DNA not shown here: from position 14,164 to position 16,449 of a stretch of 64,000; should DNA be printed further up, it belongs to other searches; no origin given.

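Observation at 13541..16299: Prepilin peptidase next to a PilC/GspF platform protein with an extra membrane plus KR-rich N-terminal module; no ATPase or pilins adjacent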

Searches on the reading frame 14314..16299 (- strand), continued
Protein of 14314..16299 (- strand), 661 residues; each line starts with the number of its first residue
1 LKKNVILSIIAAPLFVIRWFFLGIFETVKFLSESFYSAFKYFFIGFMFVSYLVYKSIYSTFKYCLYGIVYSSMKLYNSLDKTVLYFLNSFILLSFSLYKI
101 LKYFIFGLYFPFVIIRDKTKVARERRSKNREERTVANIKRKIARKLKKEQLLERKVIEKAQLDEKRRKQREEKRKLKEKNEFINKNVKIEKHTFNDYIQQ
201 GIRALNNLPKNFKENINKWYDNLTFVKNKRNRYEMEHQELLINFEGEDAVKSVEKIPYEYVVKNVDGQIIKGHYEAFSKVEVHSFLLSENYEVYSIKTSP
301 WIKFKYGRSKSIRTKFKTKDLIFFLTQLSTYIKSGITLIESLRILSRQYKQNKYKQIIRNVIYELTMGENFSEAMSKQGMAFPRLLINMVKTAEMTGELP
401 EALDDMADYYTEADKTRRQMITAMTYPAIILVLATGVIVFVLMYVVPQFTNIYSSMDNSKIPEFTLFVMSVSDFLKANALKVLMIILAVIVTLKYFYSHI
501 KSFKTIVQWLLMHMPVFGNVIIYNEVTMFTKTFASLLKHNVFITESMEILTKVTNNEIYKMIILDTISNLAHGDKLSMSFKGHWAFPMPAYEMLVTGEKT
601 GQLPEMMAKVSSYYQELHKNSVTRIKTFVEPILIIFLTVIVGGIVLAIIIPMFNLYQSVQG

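Call 16: find_encoding_contigs(protein=P0001, flank=10000, max_places=3)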
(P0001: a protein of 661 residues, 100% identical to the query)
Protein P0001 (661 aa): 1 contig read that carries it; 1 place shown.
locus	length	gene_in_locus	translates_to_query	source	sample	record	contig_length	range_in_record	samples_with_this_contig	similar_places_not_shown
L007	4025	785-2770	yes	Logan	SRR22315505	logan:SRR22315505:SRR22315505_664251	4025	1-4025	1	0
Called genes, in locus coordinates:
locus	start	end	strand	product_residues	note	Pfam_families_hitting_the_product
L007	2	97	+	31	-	?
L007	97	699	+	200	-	PF12847:Methyltransf_18, PF04816:TrmK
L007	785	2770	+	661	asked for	PF00482:T2SSF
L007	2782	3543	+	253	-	PF06750:A24_N_bact, PF01478:Peptidase_A24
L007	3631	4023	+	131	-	?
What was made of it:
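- Tried and rejected: The look-up returned only a 4-kb Logan contig (call 16).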

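Call 17: find_encoding_contigs(protein=P0004, flank=10000, max_places=2)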
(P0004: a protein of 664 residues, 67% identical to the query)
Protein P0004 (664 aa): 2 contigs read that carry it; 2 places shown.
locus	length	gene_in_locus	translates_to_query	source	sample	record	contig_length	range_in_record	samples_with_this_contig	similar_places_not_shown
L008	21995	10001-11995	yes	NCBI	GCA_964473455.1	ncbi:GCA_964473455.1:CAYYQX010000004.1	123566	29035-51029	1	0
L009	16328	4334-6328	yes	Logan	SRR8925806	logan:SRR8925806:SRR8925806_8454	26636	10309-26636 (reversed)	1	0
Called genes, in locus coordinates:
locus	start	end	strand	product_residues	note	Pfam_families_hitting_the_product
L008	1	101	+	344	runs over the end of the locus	PF03706:LPG_synthase_TM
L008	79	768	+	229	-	PF00121:TIM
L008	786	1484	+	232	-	PF00072:Response_reg, PF08769:Spo0A_C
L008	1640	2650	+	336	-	PF00154:RecA_N, PF08423:Rad51, PF06745:ATPase (weak), PF01637:ATPase_2 (weak), PF13479:AAA_24 (faint), PF21096:RecA_C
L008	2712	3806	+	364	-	PF04055:Radical_SAM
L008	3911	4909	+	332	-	PF07728:AAA_5 (faint), PF05621:TniB (faint), PF00004:AAA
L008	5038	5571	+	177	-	-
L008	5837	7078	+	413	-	-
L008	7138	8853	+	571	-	PF01807:Zn_ribbon_DnaG, PF08275:DNAG_N, PF01751:Toprim, PF13155:Toprim_2, PF13362:Toprim_3, PF13662:Toprim_4, PF10410:DnaB_bind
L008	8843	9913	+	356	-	PF03979:Sigma70_r1_1, PF00140:Sigma70_r1_2, PF04542:Sigma70_r2, PF04539:Sigma70_r3, PF04545:Sigma70_r4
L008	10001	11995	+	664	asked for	PF00482:T2SSF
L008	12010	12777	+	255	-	PF06750:A24_N_bact, PF01478:Peptidase_A24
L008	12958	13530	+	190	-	-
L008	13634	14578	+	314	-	PF00535:Glycos_transf_2, PF10111:Glyco_tranf_2_2, PF13641:Glyco_tranf_2_3 (weak)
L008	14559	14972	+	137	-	PF04138:GtrA_DPMS_TM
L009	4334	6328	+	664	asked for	PF00482:T2SSF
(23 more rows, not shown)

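Call 18: find_encoding_contigs(protein=P0002, flank=10000, max_places=2)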
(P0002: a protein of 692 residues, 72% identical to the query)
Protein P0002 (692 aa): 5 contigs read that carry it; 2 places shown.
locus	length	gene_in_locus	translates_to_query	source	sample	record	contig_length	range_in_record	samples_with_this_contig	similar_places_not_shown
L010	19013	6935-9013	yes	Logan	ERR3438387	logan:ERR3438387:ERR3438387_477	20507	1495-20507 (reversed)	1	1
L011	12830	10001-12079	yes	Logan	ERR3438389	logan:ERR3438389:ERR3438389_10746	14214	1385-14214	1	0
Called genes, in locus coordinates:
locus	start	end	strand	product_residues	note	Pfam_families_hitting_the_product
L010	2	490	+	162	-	?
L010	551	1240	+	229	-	-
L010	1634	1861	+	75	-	-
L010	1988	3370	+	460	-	PF00206:Lyase_1, PF08328:ASL_C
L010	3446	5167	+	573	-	PF01807:Zn_ribbon_DnaG, PF08275:DNAG_N, PF01751:Toprim, PF13155:Toprim_2, PF13362:Toprim_3 (weak), PF13662:Toprim_4, PF10410:DnaB_bind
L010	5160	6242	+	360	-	PF03979:Sigma70_r1_1, PF00140:Sigma70_r1_2, PF04542:Sigma70_r2, PF04539:Sigma70_r3, PF04545:Sigma70_r4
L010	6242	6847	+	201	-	PF12847:Methyltransf_18, PF04816:TrmK, PF13649:Methyltransf_25 (faint)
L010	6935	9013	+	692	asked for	PF00482:T2SSF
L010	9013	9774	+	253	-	PF06750:A24_N_bact, PF01478:Peptidase_A24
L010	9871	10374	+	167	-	PF01966:HD (weak)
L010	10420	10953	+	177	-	-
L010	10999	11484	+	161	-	PF08761:dUTPase_2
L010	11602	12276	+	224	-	-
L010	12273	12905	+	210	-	PF02698:DUF218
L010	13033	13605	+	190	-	PF01596:Methyltransf_3, PF02527:GidB (faint), PF13578:Methyltransf_24 (weak)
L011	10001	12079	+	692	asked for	PF00482:T2SSF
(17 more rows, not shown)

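Call 24: find_related_loci(query=A1, collection=genome_contigs, flank=10000)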
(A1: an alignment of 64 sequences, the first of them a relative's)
Query A1 (661 aa) in genome_contigs; peptide patterns used: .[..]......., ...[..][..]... (x = any residue, [..] = any of these).
599 stretches matched a pattern (row limit reached: there are more); 575 encode a relative of the query (tblastn E <= 1e-3); the best 80 are kept; 80 distinct loci.
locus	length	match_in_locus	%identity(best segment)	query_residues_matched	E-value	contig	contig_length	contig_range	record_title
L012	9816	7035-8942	55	9-660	0e+0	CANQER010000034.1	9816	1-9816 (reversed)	MAG: uncultured Bacilli bacterium isolate Lapin-005__bin52 genome assembly, contig: Lapin-005__NODE_9598_length_9816_cov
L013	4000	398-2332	57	20-661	0e+0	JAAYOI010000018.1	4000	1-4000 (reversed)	MAG: Mollicutes bacterium isolate AS21ysBPME_343 30434_AS21, whole genome shotgun sequence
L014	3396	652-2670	54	10-660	0e+0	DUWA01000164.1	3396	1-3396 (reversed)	MAG TPA_asm: Mycoplasmatota bacterium isolate AS08sgBPME_99 239918_AS08, whole genome shotgun sequence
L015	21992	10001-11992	52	21-660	0e+0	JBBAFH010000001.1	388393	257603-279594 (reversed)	MAG: Bacilli bacterium isolate SO_2017_LW2_38 scaffold_17_c1_LW138R_2017, whole genome shotgun sequence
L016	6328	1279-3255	54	9-660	0e+0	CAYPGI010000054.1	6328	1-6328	MAG TPA_asm: uncultured Muribaculaceae bacterium isolate SRP192927_co2_789 genome assembly, contig: NODE_27691_length_63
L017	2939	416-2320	55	36-660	0e+0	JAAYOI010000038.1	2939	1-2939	MAG: Mollicutes bacterium isolate AS21ysBPME_343 89609_AS21, whole genome shotgun sequence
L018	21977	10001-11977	52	9-660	0e+0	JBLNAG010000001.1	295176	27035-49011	MAG: Ignavibacteriales bacterium isolate MAG183 PRJNA951521_bin41_renamed_0, whole genome shotgun sequence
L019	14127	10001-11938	53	21-659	0e+0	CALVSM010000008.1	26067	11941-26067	MAG: uncultured Bacilli bacterium isolate BRZ_AH__bin14 genome assembly, contig: BRZ_AH__NODE_2767_length_26067_cov_7.88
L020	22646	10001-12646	61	5-659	0e+0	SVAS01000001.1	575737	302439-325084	MAG: Bacillota bacterium isolate SIG208 NODE_21_length_575737_cov_13.617184, whole genome shotgun sequence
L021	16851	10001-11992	51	21-660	0e+0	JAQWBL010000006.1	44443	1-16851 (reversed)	MAG: Bacilli bacterium isolate STF2_219 NODE_1646_length_44443_cov_5.504400_Sandtown_F2, whole genome shotgun sequence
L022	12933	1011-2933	53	21-659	0e+0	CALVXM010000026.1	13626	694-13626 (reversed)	MAG: uncultured Bacilli bacterium isolate BRZ_SN__bin108 genome assembly, contig: BRZ_SN__NODE_5785_length_13626_cov_6.8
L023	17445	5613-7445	54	22-661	0e+0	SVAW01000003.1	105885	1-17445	MAG: Bacillota bacterium isolate SIG212 NODE_4585_length_105885_cov_10.547183, whole genome shotgun sequence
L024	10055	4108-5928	53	45-660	0e+0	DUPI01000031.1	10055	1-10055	MAG TPA_asm: Mollicutes bacterium isolate AS08sgBPME_29 47823_AS08, whole genome shotgun sequence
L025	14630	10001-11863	54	44-659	0e+0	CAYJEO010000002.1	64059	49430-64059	MAG TPA_asm: uncultured Muribaculaceae bacterium isolate ERP123703_co2_246 genome assembly, contig: NODE_170_length_6405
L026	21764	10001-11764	51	6-661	0e+0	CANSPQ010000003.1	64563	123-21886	MAG TPA_asm: uncultured Bacillales bacterium isolate SRR15730548_bin.42_metawrap_v1.3_MAG genome assembly, contig: NODE.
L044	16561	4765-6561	51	6-661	0e+0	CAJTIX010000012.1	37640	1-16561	MAG TPA_asm: uncultured Bacilli bacterium isolate MGBC103251 genome assembly, contig: MGBC103251.12, whole genome shotgu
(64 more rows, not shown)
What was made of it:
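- Call 24: at least 575 GTDB species.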

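Call 29: predict_structure(alignment_id=A1)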
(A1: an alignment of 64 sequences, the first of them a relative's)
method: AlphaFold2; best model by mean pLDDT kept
length: 661 residues; sequences in the alignment: 64
mean_pLDDT: 77.2   pTM: 0.58
mean pLDDT of the five models: 77.2, 73.8, 73.6, 73.5, 73.1
residues with pLDDT >= 90: 72; 70-90: 448; 50-70: 107; < 50: 34
segments of 3 or more residues with pLDDT < 50: 143-151, 175-194
pLDDT, mean of each block of 10 residues (from residue 1): 65 78 79 75 73 79 79 73 74 74 68 66 64 55 49 52 52 46 32 49 58 72 74 59 66 81 82 82 80 81 69 81 94 93 91 89 87 89 86 84 88 85 87 90 86 74 83 88 86 91 89 86 85 81 79 83 82 83 83 88 88 87 87 90 87 78 68
secondary structure, 60 per line:
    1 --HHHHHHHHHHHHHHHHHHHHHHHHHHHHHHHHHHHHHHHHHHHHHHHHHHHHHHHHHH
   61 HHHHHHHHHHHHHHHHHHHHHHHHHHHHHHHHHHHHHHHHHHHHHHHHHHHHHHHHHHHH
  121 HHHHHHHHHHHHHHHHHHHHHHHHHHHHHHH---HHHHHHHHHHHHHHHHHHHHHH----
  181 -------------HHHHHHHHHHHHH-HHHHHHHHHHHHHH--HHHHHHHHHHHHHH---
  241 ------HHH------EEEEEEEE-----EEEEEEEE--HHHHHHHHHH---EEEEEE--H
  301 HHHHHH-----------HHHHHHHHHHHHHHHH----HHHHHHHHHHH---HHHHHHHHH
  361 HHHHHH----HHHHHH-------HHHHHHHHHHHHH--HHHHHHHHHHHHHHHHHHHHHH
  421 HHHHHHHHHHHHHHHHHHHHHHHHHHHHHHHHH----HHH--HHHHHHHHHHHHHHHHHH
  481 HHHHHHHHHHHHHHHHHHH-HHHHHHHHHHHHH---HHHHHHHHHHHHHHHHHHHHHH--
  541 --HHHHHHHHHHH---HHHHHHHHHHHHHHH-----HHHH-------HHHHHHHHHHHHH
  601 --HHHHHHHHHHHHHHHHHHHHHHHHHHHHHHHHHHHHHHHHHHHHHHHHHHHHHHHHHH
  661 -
elements in order: H3-151 H155-176 H194-206 H208-221 H224-237 E256-263 E269-276 H279-288 E292-297 H300-306 H318-333 H338-348 H352-366 H371-376 H384-396 H399-453 H463-499 H501-513 H517-538 H543-553 H557-571 H577-580 H588-600 H603-660
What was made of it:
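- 15949..16299 (-): aa 1-117: aromatic/hydrophobic module with [KR][YW]xxxG motifs at aa 18, 40, 62 and 102; inferred to be one long 11/3 amphipathic, membrane-surface helix. AF2 gives a single helix over aa 3-151, pLDDT 65-79 over aa 1-110 (call 29).
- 15760..15948 (-): aa 118-180: K/R/E-rich charged helical arm; my segmentation (aa 114-181) gives 29 K+R and 13 D+E, net +16. AF2 predicts a helix with pLDDT about 50 (call 29).
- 15370..15528 (-): aa 258-310: PilC/GspF N-domain (beta-beta-alpha-beta), motif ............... AF2 strands 256-263, 269-276 and 292-297, and helix 279-288 (call 29).
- On GspF/PilC platform protein family (Pfam PF00482 T2SSF): AF2 helices span them (call 29).
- Call 29: AF2 gives a continuous helix over aa 3-151.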
